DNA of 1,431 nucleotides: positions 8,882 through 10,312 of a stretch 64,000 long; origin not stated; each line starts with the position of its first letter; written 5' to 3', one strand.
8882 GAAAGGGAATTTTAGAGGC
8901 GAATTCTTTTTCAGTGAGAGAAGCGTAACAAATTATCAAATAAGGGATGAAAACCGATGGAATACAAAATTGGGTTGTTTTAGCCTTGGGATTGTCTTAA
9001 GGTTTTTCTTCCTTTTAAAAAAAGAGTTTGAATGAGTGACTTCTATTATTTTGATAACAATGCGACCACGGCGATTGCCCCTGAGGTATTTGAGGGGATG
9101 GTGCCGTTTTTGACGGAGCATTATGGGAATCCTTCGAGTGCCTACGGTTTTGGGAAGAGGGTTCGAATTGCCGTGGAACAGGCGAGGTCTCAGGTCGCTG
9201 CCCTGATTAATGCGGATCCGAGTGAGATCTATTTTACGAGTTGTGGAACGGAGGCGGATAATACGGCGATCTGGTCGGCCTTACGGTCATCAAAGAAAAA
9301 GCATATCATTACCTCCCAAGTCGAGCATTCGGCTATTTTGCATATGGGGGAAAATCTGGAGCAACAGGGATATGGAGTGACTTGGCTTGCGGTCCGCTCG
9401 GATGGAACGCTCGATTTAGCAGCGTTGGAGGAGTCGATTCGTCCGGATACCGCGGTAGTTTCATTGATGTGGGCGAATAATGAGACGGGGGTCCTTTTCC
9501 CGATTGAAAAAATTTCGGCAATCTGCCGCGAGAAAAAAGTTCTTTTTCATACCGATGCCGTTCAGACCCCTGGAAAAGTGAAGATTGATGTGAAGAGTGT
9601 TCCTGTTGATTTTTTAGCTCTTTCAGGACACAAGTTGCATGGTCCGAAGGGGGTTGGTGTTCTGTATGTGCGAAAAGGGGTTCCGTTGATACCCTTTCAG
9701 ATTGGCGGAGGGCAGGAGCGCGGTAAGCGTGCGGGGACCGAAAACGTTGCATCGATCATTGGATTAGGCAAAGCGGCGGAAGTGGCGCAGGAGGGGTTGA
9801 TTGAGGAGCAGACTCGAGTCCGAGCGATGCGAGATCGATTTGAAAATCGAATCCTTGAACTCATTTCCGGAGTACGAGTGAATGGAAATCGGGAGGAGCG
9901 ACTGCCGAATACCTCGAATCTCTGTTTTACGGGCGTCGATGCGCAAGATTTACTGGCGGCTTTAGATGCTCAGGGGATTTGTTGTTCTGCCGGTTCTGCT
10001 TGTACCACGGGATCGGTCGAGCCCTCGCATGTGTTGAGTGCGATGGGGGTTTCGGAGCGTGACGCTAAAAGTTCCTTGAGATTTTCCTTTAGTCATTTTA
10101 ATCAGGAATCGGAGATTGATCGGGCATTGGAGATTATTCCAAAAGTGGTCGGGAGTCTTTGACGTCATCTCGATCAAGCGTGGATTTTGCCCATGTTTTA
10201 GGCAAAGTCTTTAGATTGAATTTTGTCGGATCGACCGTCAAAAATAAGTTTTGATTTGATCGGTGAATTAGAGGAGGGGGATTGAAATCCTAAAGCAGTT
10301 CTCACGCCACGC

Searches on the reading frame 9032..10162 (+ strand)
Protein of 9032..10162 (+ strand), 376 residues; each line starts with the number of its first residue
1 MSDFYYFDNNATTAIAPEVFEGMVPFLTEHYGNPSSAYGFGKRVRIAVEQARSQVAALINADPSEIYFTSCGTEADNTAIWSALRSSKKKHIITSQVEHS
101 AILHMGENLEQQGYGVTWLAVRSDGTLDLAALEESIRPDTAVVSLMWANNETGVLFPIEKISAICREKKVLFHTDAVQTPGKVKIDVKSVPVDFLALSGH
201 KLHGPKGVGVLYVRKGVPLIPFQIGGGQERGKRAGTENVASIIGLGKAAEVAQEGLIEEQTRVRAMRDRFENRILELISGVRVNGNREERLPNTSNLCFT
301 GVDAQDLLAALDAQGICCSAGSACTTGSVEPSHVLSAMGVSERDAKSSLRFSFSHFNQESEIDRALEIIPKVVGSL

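Call 13: search_protein_families(library=pfam, proteins=[window:9032-10162:+])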
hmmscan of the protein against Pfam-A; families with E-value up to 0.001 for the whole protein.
window:9032-10162:+ (376 aa): 2 families
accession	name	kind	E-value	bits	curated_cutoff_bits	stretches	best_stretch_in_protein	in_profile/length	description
PF00266.25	Aminotran_5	-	6.3e-91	305.6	21.5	1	6-364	2-370/371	Aminotransferase class-V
PF01212.27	Beta_elim_lyase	-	2.8e-08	33.9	27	1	54-176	40-169/288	Beta-eliminating lyase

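Call 16: find_encoding_contigs(protein=window:9032-10162:+, flank=10000, max_places=6)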
Protein window:9032-10162:+ (376 aa): 2 contigs read that carry it; 1 place shown.
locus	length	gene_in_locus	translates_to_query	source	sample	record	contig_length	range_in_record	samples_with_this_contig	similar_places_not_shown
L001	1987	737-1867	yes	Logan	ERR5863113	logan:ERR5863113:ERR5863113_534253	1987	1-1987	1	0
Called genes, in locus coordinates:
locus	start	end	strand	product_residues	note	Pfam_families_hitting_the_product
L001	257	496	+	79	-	-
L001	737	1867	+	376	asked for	PF00266:Aminotran_5, PF01212:Beta_elim_lyase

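Call 19: find_related_loci(query=window:9032-10162:+, collection=genome_contigs, flank=10000)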
Query window:9032-10162:+ (376 aa) in genome_contigs; peptide patterns used: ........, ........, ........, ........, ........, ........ (x = any residue, [..] = any of these).
600 stretches matched a pattern (row limit reached: there are more); 592 encode a relative of the query (tblastn E <= 1e-3); the best 80 are kept; 80 distinct loci.
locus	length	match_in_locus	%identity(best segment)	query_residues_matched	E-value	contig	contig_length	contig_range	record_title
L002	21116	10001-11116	62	6-376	5e-156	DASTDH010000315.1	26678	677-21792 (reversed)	MAG TPA_asm: Chthoniobacterales bacterium isolate SMAG_U814 k141_1581939, whole genome shotgun sequence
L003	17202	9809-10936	62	1-373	9e-155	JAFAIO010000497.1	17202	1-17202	MAG: Verrucomicrobiota bacterium isolate CP_BE_BS_R1_1 BE_BS_R1_k147_2016818, whole genome shotgun sequence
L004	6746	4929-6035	62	6-373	3e-154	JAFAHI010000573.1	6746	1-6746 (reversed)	MAG: Verrucomicrobiota bacterium isolate CP_BE_BS_17 BE_BS_k147_4102620, whole genome shotgun sequence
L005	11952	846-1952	62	6-373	7e-153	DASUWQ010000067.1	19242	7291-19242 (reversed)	MAG TPA_asm: Chthoniobacterales bacterium isolate SMAG_U1847 k141_1350109, whole genome shotgun sequence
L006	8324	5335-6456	60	4-376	1e-152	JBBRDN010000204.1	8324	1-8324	MAG: Verrucomicrobiota bacterium isolate Co_metawrap_2452 Cmw_2452_k141_17325697_length_8324_cov_7.0000, whole genome sh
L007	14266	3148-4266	61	5-376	3e-151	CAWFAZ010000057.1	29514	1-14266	MAG: uncultured Verrucomicrobiae bacterium isolate MFD01112.bin.2.19 genome assembly, contig: contig_49406, whole genome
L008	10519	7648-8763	60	6-376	4e-148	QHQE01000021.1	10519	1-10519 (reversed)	MAG: Verrucomicrobia bacterium isolate AV134 14_1009_09_30cm_scaffold_15828_curated, whole genome shotgun sequence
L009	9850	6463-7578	59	6-376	3e-147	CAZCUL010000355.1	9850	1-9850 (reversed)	MAG TPA_asm: uncultured Verrucomicrobiota bacterium isolate binchicken_co31_436 genome assembly, contig: k141_104327, wh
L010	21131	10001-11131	58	1-376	1e-146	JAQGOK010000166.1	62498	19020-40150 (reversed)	MAG: Chthoniobacter sp. isolate RYN_611 scaffold_879359, whole genome shotgun sequence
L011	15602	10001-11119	57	5-376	2e-146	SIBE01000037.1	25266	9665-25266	MAG: Pedosphaera sp. isolate Baikal-deep-G225 BACOMB-C9114, whole genome shotgun sequence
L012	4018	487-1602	59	6-376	2e-150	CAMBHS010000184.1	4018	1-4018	MAG: Akkermansia muciniphila isolate TH-11nov19-208 genome assembly, contig: TH-11nov19-C55624, whole genome shotgun seq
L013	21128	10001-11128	57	2-376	5e-146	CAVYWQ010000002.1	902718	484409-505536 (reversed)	MAG: uncultured Verrucomicrobiae bacterium isolate MFD04944.bin.1.79 genome assembly, contig: contig_33603, whole genome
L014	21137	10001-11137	60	1-376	4e-146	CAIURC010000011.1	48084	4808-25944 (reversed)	MAG: uncultured Spartobacteria bacterium isolate Erken-D2_bin-0191 genome assembly, contig: bin-0191:011/224, whole geno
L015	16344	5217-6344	58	2-376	1e-145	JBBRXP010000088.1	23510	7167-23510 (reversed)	MAG: Chthoniobacterales bacterium isolate La5_concoct.035 La5_concoct.035_K_1923349_L_23510_cov_11.0000, whole genome sh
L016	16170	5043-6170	58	2-376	1e-145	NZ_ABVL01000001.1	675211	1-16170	Chthoniobacter flavus Ellin428 ctg79, whole genome shotgun sequence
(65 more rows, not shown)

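Call 34: find_homologous_proteins(query=window:9032-10162:+, max_evalue=1e-100)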
Query window:9032-10162:+ (376 aa): 7735 proteins with E <= 1e-100 among 8000 candidates; the best 120 are listed.
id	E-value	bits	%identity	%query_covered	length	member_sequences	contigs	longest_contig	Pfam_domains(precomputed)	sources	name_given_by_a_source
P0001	8.5e-247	836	100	100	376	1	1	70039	PF00266.26,PF01212.28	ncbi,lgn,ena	-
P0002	1.9e-220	749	88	100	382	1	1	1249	PF00266.26,PF01212.28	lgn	-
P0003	3.4e-220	748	88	100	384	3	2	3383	PF00266.26,PF01212.28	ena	-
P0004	1.2e-217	740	86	100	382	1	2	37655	PF00266.26,PF01212.28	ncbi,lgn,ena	-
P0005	1.5e-216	736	86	100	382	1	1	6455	PF00266.26,PF01212.28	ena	-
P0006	6.1e-216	734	86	100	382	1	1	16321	PF00266.26,PF01212.28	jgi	jgi:cysteine desulfurase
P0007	2.1e-213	726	87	99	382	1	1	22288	PF00266.26,PF01212.28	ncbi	ncbi:MAG: cysteine desulfurase NifS [Verrucomicrobiota bacterium]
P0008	7.0e-192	655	76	99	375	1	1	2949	PF00266.26,PF01212.28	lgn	-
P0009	5.3e-180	616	70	100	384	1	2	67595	PF00266.26,PF01212.28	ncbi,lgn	-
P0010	1.1e-169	582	68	99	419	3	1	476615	PF00155.28,PF00266.26,PF01212.28,PF01053.27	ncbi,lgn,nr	ncbi:cysteine desulfurase NifS [Verrucomicrobia bacterium LW23]|nr:cysteine desulfurase NifS [Verruc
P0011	3.3e-164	564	66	99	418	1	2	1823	PF00155.28,PF00266.26,PF01212.28,PF01053.27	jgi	jgi:cysteine desulfurase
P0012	8.3e-163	559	66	100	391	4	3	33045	PF00266.26,PF01212.28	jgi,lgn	jgi:cysteine desulfurase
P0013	1.5e-162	559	65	99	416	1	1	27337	PF00266.26,PF01212.28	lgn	-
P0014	3.3e-162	557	65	100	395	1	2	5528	PF00266.26,PF01212.28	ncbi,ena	-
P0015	4.1e-162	557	66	99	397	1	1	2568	PF00266.26,PF01212.28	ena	-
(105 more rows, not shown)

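Call 35: find_encoding_contigs(protein=P0004, flank=10000, max_places=3)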
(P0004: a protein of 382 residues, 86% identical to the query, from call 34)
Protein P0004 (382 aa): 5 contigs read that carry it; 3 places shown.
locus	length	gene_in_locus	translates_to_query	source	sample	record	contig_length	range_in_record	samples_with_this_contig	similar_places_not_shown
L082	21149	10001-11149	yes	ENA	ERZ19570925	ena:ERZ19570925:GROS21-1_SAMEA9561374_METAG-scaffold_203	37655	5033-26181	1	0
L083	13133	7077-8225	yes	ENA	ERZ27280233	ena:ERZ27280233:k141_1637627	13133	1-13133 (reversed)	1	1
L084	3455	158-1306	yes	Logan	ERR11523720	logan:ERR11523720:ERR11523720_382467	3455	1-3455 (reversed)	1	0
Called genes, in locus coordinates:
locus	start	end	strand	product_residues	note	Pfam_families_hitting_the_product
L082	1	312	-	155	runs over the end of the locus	PF02082:Rrf2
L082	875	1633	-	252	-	PF13085:Fer2_3, PF13187:Fer4_9 (faint), PF00111:Fer2 (weak), PF12838:Fer4_7, PF13183:Fer4_8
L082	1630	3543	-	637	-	PF00890:FAD_binding_2, PF02910:Succ_DH_flav_C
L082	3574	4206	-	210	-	PF01127:Sdh_cyt (faint)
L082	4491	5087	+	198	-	-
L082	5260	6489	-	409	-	PF08245:Mur_ligase_M, PF02875:Mur_ligase_C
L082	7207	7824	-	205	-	PF00211:Guanylate_cyc (weak)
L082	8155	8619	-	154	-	-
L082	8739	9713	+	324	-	PF03255:ACCA, PF01039:Carboxyl_trans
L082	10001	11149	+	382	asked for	PF00266:Aminotran_5, PF01212:Beta_elim_lyase (faint)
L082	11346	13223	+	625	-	-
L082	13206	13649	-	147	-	PF14376:Haem_bd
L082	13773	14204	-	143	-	PF07361:Cytochrom_B562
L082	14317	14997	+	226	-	-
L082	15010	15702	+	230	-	-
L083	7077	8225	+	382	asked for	PF00266:Aminotran_5, PF01212:Beta_elim_lyase (faint)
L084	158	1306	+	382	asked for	PF00266:Aminotran_5, PF01212:Beta_elim_lyase (faint)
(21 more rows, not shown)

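Call 36: find_encoding_contigs(protein=P0007, flank=10000, max_places=3)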
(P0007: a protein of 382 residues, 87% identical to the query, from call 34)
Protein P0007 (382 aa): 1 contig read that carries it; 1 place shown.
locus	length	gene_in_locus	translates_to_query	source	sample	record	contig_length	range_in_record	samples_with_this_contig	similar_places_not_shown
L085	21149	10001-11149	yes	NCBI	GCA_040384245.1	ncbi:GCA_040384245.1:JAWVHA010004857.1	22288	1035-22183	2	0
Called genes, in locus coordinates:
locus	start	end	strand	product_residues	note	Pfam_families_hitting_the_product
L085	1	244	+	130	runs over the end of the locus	PF06296:RelE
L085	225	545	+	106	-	PF01381:HTH_3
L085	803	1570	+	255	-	PF00106:adh_short, PF01370:Epimerase (faint), PF08659:KR, PF23441:SDR (weak), PF13561:adh_short_C2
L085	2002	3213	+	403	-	PF00270:DEAD, PF04851:ResIII, PF00271:Helicase_C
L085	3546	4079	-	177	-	PF11181:YflT (faint)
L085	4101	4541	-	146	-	PF04972:BON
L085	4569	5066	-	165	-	PF05974:DUF892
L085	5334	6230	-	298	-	PF01370:Epimerase, PF04321:RmlD_sub_bind, PF13460:NAD_binding_10 (faint), PF16363:GDP_Man_Dehyd (faint)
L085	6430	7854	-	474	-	PF00072:Response_reg, PF00004:AAA (faint), PF00158:Sigma54_activat, PF14532:Sigma54_activ_2, PF07728:AAA_5, PF25601:AAA_lid_14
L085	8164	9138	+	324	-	PF03255:ACCA, PF01039:Carboxyl_trans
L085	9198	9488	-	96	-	PF13744:HTH_37, PF13560:HTH_31 (weak), PF01381:HTH_3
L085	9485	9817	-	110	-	PF05973:Gp49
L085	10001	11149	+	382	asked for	PF00266:Aminotran_5, PF01212:Beta_elim_lyase (weak)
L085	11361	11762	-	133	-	PF04379:DUF525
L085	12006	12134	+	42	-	-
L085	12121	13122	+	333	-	PF02628:COX15-CtaA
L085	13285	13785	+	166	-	PF13404:HTH_AsnC-type, PF13412:HTH_24 (weak), PF01037:AsnC_trans_reg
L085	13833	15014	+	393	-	PF00155:Aminotran_1_2, PF01212:Beta_elim_lyase (weak), PF01053:Cys_Met_Meta_PP (weak), PF01041:DegT_DnrJ_EryC1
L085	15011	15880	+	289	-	PF01370:Epimerase, PF04321:RmlD_sub_bind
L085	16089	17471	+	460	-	PF00072:Response_reg, PF00158:Sigma54_activat, PF14532:Sigma54_activ_2, PF01078:Mg_chelatase (faint), PF07728:AAA_5, PF25601:AAA_lid_14, PF02954:HTH_8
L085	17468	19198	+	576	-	PF13231:PMT_2 (weak)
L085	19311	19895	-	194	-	PF21447:Ppx-GppA_III, PF24391:HD-CE, PF01966:HD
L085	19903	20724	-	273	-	PF01790:LGT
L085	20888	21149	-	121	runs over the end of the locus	?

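Call 37: find_encoding_contigs(protein=P0006, flank=10000, max_places=3)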
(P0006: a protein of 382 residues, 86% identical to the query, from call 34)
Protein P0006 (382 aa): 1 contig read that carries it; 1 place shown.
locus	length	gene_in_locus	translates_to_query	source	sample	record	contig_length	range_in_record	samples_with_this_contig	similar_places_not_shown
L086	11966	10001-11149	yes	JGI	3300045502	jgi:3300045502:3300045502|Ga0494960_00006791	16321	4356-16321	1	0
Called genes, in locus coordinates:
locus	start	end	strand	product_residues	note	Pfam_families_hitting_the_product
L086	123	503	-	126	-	PF01850:PIN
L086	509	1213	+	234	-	PF02604:PhdYeFM_antitox (weak)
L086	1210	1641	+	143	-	PF01850:PIN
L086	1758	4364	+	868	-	PF00521:DNA_topoisoIV, PF03989:DNA_gyraseA_C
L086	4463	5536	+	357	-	PF00465:Fe-ADH (weak), PF13685:Fe-ADH_2, PF01761:DHQ_synthase, PF24621:DHQS_C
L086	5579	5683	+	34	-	-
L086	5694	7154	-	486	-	PF17815:PDZ_3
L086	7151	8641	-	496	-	PF00089:Trypsin, PF13365:Trypsin_2, PF17815:PDZ_3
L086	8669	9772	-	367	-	PF04055:Radical_SAM, PF19288:CofH_C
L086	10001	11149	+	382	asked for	PF00266:Aminotran_5, PF01212:Beta_elim_lyase (weak)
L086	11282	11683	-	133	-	PF04379:DUF525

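Call 54: find_encoding_contigs(protein=P0009, flank=10000, max_places=2)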
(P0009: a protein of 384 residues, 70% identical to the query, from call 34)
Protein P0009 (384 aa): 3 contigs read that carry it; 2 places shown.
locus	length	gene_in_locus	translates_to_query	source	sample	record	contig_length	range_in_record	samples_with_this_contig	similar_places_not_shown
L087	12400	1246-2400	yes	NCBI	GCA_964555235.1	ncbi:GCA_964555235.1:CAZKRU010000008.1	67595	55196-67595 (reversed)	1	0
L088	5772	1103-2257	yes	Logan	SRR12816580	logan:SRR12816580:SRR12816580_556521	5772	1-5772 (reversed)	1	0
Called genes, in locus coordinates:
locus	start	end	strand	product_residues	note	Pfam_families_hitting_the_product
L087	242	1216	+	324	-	PF03255:ACCA, PF01039:Carboxyl_trans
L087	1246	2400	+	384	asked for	PF00266:Aminotran_5, PF01212:Beta_elim_lyase (weak)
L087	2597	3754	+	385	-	PF00266:Aminotran_5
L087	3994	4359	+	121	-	-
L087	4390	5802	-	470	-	PF07690:MFS_1, PF13347:MFS_2, PF12832:MFS_1_like, PF07690:MFS_1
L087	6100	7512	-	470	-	PF13347:MFS_2, PF07690:MFS_1, PF12832:MFS_1_like, PF07690:MFS_1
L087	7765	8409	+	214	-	PF13412:HTH_24 (weak)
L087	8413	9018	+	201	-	-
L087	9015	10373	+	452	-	PF00953:Glycos_transf_4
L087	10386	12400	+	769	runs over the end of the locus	PF04932:Wzy_C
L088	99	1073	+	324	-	PF03255:ACCA, PF01039:Carboxyl_trans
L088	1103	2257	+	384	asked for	PF00266:Aminotran_5, PF01212:Beta_elim_lyase (weak)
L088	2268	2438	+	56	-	-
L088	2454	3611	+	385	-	PF00266:Aminotran_5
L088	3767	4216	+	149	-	-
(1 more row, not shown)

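Call 55: find_encoding_contigs(protein=P0005, flank=10000, max_places=2)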
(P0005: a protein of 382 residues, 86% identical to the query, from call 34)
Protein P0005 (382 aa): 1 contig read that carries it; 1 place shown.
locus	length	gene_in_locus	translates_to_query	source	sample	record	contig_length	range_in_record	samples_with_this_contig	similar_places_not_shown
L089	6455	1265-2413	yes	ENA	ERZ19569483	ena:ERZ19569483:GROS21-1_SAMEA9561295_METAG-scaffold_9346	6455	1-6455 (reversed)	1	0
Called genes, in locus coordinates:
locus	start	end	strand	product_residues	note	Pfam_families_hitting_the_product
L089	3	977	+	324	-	?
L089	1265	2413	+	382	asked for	PF00266:Aminotran_5, PF01212:Beta_elim_lyase (faint)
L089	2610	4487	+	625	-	-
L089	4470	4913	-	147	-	PF14376:Haem_bd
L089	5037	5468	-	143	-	PF07361:Cytochrom_B562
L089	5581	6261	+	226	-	-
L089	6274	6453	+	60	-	?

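Call 56: find_encoding_contigs(protein=P0003, flank=10000, max_places=2)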
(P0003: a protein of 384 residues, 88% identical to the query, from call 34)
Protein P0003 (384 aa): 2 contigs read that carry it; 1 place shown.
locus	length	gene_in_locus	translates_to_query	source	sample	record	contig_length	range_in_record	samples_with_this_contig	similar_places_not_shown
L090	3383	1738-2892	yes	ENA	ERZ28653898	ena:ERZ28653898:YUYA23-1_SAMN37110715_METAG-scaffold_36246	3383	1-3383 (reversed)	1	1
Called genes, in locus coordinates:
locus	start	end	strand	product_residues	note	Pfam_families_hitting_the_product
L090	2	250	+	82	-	?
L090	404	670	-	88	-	PF06769:YoeB_toxin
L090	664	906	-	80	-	PF02604:PhdYeFM_antitox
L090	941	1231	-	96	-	PF13744:HTH_37, PF13560:HTH_31 (weak), PF01381:HTH_3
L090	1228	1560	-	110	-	PF05973:Gp49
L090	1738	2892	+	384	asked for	PF00266:Aminotran_5, PF01212:Beta_elim_lyase (weak)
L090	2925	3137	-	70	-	-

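Call 79: list_cluster_members(proteins=[P0001, P0004, P0007, P0121, P0009])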
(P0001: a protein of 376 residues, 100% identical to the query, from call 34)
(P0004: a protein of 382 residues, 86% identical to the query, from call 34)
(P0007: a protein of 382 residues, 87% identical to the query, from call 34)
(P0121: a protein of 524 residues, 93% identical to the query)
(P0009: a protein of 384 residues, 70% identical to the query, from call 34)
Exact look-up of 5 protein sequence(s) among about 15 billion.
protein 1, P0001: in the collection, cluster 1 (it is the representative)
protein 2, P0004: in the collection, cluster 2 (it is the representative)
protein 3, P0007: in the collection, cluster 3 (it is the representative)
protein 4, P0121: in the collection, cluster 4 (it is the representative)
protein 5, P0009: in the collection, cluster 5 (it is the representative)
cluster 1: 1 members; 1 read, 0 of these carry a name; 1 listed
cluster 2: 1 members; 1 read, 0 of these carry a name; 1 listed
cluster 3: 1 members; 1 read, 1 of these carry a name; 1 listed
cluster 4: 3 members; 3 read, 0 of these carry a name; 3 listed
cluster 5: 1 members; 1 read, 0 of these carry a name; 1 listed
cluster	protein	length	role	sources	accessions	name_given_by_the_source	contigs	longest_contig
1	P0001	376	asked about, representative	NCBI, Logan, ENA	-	-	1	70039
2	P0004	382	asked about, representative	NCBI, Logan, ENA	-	-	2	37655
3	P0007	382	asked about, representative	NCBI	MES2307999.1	MAG: cysteine desulfurase NifS [Verrucomicrobiota bacterium]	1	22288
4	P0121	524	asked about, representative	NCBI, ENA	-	-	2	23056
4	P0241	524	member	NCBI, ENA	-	-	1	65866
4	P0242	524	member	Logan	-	-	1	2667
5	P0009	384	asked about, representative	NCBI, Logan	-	-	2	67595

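Call 80: find_encoding_contigs(protein=P0241, flank=10000, max_places=2)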
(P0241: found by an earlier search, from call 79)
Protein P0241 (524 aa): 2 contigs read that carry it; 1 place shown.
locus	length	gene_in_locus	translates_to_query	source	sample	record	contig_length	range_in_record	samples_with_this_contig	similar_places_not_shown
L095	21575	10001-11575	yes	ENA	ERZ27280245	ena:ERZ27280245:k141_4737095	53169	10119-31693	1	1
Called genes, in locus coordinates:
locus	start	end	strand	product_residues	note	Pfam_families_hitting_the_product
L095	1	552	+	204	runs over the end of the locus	PF02163:Peptidase_M50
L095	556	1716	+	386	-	PF00144:Beta-lactamase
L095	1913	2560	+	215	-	PF07963:N_methyl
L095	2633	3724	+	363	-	-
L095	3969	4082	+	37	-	-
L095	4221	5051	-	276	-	-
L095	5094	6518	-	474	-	PF00206:Lyase_1, PF14698:ASL_C2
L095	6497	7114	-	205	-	PF00849:PseudoU_synth_2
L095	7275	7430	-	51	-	-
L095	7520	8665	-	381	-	PF00667:FAD_binding_1, PF00175:NAD_binding_1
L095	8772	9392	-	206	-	PF24675:NpmA (weak), PF02390:Methyltransf_4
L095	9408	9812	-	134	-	PF06803:DUF1232 (weak)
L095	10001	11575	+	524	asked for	PF00682:HMGL-like, PF22617:HCS_D2, PF08502:LeuA_dimer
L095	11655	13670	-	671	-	PF00989:PAS (faint), PF08448:PAS_4 (faint), PF08447:PAS_3, PF13426:PAS_9 (weak), PF00512:HisKA (faint), PF02518:HATPase_c, PF00072:Response_reg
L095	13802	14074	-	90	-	-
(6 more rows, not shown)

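Call 90: find_encoding_contigs(protein=P0010, flank=10000, max_places=1)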
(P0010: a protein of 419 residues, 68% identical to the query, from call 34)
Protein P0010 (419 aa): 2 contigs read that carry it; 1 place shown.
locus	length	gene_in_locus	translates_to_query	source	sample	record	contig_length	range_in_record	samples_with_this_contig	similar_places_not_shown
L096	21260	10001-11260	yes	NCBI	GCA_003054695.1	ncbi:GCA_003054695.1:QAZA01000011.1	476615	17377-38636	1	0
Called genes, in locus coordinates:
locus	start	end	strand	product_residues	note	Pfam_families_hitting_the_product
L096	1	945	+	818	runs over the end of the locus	PF00069:Pkinase, PF01636:APH (faint), PF07714:PK_Tyr_Ser-Thr, PF17667:Pkinase_fungal (weak)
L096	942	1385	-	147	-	-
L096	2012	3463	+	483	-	PF00909:Ammonium_transp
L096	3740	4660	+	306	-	PF00288:GHMP_kinases_N, PF08544:GHMP_kinases_C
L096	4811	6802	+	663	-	PF07819:PGAP1 (faint), PF12697:Abhydrolase_6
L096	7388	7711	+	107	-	-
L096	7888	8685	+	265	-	PF03734:YkuD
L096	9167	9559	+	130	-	PF13474:SnoaL_3 (weak)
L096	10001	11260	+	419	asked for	PF00266:Aminotran_5, PF01053:Cys_Met_Meta_PP (weak), PF01212:Beta_elim_lyase, PF00155:Aminotran_1_2 (weak)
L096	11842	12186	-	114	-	PF01329:Pterin_4a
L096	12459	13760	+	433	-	PF00589:Phage_integrase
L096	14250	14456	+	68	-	-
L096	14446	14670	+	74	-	-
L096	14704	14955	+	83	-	PF12728:HTH_17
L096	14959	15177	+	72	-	-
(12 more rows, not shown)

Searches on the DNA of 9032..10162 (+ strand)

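Call 96: search_rna_families(sources=[L082, L085, L086, L093, L094, L095, L096], threshold=gathering)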
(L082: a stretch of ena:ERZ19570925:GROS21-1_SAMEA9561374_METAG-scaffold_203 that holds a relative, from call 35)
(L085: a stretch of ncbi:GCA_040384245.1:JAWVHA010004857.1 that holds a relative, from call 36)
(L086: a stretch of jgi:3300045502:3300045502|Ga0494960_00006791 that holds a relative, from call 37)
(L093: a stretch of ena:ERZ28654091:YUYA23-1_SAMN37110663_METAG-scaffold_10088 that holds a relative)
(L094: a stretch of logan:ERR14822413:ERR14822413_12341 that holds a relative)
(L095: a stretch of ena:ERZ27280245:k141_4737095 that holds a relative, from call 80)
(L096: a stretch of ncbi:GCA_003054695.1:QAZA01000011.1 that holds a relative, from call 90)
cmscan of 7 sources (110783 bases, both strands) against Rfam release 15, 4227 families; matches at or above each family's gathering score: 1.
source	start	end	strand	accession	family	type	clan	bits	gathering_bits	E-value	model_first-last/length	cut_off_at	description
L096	12307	12380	+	RF00005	tRNA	Gene; tRNA;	CL00001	72.7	29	1e-13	1-71/71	no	tRNA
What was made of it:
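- On Rfam structured RNA family: Related loci give only a tRNA (call 96).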
